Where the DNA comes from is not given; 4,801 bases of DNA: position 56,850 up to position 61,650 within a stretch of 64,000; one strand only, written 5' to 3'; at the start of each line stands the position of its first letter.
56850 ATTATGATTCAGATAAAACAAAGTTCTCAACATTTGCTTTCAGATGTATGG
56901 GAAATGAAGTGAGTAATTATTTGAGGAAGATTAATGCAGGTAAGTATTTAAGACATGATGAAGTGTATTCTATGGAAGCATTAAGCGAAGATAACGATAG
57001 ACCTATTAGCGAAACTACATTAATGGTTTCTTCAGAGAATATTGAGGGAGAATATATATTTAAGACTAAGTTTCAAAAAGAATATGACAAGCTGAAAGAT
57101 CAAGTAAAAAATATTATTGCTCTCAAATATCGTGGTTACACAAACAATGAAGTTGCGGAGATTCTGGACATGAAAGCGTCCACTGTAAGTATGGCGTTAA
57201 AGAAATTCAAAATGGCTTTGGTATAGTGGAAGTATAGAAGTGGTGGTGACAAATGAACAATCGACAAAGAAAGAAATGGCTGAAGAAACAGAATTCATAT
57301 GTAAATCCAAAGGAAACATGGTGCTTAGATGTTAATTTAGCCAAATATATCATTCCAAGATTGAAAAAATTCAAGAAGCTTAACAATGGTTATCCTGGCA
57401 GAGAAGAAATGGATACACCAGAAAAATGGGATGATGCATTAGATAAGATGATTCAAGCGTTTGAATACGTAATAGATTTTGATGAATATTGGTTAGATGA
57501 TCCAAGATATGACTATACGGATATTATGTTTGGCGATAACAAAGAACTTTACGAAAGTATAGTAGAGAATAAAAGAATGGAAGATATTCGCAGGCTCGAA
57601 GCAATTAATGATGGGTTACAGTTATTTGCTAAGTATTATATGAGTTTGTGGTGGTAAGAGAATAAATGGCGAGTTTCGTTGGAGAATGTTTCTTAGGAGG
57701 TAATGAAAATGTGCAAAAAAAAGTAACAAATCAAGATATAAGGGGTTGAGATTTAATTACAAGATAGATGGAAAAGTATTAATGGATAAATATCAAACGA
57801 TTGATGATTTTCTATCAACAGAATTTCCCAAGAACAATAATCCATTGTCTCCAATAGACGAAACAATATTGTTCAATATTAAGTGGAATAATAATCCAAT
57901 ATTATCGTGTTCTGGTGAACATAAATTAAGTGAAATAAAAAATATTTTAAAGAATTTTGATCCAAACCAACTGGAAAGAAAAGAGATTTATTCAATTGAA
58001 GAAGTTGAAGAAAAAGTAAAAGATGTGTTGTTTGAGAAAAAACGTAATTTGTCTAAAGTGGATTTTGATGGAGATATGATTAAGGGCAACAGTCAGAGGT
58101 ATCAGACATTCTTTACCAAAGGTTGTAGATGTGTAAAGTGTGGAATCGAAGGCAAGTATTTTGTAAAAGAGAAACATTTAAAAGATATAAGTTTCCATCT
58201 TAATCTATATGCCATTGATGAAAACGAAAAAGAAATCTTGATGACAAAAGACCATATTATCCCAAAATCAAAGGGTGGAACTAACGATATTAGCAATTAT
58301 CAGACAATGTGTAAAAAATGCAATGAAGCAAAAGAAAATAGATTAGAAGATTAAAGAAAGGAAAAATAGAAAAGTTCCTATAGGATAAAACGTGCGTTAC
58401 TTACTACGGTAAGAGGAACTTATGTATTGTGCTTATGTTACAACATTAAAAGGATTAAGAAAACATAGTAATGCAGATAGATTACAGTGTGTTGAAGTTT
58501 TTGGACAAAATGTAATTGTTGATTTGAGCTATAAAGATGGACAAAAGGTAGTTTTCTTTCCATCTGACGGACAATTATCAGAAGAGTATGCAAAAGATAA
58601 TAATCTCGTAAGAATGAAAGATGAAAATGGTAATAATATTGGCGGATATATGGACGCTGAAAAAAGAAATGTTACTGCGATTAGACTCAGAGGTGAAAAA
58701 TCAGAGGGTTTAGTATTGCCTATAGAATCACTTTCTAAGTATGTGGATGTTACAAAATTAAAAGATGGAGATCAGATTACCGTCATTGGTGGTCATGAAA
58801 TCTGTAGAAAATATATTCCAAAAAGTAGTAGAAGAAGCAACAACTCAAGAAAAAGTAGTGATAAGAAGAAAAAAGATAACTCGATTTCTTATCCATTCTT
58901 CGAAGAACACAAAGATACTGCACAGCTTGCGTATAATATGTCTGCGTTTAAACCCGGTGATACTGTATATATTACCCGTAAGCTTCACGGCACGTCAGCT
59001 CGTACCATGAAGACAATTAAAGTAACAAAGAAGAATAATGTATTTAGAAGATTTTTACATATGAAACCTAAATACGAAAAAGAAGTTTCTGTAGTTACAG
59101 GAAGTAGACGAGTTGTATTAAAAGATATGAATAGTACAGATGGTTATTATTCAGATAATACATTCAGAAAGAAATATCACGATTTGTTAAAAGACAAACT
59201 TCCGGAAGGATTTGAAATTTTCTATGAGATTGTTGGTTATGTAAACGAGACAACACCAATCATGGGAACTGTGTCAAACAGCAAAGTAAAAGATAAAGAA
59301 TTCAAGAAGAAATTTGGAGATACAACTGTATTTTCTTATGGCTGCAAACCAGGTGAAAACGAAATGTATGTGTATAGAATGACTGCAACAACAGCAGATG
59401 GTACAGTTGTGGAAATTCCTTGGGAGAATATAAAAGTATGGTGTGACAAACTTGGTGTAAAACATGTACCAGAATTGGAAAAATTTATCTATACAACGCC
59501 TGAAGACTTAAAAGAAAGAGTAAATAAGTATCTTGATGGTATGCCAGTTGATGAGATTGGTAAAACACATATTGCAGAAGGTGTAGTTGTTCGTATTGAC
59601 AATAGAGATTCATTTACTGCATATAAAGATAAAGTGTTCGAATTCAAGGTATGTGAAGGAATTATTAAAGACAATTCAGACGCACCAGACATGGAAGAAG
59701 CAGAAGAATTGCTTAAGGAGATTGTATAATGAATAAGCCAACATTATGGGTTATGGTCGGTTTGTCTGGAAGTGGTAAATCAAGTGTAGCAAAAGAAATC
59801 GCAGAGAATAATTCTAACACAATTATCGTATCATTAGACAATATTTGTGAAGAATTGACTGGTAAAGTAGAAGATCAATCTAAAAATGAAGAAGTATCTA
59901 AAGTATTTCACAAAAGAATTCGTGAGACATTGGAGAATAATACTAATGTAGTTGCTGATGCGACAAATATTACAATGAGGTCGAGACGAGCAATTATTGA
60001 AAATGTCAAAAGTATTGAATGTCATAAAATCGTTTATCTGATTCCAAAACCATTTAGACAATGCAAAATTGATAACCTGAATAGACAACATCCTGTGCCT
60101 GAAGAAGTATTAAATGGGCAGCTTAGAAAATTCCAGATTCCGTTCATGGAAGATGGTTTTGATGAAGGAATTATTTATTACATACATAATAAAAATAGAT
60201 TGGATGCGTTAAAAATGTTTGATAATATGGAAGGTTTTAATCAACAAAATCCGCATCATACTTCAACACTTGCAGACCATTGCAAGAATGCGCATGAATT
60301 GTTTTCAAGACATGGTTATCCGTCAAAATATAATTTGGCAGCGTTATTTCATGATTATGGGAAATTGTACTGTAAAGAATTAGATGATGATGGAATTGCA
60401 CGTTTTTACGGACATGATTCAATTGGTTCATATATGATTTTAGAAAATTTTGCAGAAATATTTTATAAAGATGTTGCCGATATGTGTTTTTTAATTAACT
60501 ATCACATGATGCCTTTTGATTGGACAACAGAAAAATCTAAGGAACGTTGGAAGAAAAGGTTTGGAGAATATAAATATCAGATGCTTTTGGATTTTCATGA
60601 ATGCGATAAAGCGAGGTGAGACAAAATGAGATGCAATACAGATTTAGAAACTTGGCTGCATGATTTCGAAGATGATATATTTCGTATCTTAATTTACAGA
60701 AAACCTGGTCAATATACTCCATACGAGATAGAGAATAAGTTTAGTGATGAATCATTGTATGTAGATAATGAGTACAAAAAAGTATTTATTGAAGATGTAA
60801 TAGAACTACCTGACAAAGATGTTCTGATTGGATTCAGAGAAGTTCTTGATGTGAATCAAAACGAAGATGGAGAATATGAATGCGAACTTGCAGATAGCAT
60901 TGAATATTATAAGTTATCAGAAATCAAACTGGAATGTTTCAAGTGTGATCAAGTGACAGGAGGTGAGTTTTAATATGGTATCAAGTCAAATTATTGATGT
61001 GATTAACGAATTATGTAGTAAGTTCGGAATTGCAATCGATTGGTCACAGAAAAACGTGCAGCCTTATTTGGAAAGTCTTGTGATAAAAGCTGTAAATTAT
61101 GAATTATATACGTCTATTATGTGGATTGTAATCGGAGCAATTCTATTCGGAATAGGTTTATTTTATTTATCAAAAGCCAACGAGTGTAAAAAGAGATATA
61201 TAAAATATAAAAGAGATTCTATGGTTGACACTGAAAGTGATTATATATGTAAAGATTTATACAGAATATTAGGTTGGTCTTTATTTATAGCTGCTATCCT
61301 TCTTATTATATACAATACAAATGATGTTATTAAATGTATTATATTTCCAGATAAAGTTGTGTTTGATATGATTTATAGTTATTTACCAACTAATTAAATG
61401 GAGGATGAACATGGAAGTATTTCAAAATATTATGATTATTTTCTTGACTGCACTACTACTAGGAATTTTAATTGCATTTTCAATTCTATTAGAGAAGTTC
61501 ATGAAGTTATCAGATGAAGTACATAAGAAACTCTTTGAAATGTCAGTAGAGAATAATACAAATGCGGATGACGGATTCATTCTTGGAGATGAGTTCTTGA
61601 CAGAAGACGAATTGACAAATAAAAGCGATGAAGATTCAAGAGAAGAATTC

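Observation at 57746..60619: RNA healing-and-sealing cassette: HNH, RNA ligase and kinase-HD fusion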

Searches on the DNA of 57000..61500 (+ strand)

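Call 8: search_dna_similar(query=window:57000-61500:+, collection=phages, mode=distant, max_rows=20)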
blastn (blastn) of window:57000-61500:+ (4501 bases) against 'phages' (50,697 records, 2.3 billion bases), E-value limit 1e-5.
Records with a match: 12; places in all: 12; records where one place covers at least 80% of the query: 0.
Best place of each record, by identity: 60-80% 12.
By first word of the organism name: Bacillus 10; Lysinibacillus 1; Bacteriophage 1.
By host as written in the record: Bacillus cereus 4; Bacillus cohnii 2; Bacillus anthracis Sterne 2; Bacillus anthracis 2; Lysinibacillus capsici DO76 1; - 1.
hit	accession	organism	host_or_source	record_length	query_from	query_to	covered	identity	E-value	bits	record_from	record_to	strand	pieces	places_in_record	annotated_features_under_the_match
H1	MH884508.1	Bacillus phage vB_BcoS-136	Bacillus cohnii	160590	1450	2706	20%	65.5%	3e-21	203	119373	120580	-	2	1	RNA ligase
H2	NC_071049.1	Bacillus phage vB_BcoS-136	Bacillus cohnii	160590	1450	2706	20%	65.5%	3e-21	203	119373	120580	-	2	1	RNA ligase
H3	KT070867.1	Bacillus phage PBC2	Bacillus cereus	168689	1432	2706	16%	65.8%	1e-13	158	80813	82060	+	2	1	2'-5' RNA ligase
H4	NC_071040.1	Bacillus phage PBC2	Bacillus cereus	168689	1432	2706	16%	65.8%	1e-13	158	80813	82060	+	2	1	2'-5' RNA ligase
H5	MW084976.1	Bacillus phage Kirov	Bacillus cereus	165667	1432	2705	14%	66.8%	5e-19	171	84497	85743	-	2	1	RNA ligase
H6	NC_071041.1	Bacillus phage Kirov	Bacillus cereus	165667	1432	2705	14%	66.8%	5e-19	171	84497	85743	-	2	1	RNA ligase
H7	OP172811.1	Lysinibacillus phage LC76P1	Lysinibacillus capsici DO76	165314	2362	2701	8%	66.4%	2e-11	80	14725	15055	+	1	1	hypothetical protein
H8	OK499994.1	Bacillus phage vB_BanS_Skywalker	Bacillus anthracis Sterne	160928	1063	1334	6%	69.2%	9e-16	94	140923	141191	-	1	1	HNH endonuclease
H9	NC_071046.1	Bacillus phage vB_BanS_Skywalker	Bacillus anthracis Sterne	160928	1063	1334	6%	69.2%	9e-16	94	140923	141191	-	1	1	HNH endonuclease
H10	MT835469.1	Bacteriophage sp.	human fecal samples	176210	254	454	4%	77.2%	4e-33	150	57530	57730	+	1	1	record has no annotation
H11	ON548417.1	Bacillus phage vB_BanS-Thrax1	Bacillus anthracis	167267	1432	1521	2%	76.7%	3e-8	69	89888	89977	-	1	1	RNA ligase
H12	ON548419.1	Bacillus phage vB_BanS-Thrax3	Bacillus anthracis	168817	1432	1521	2%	76.7%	3e-8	69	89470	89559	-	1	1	RNA ligase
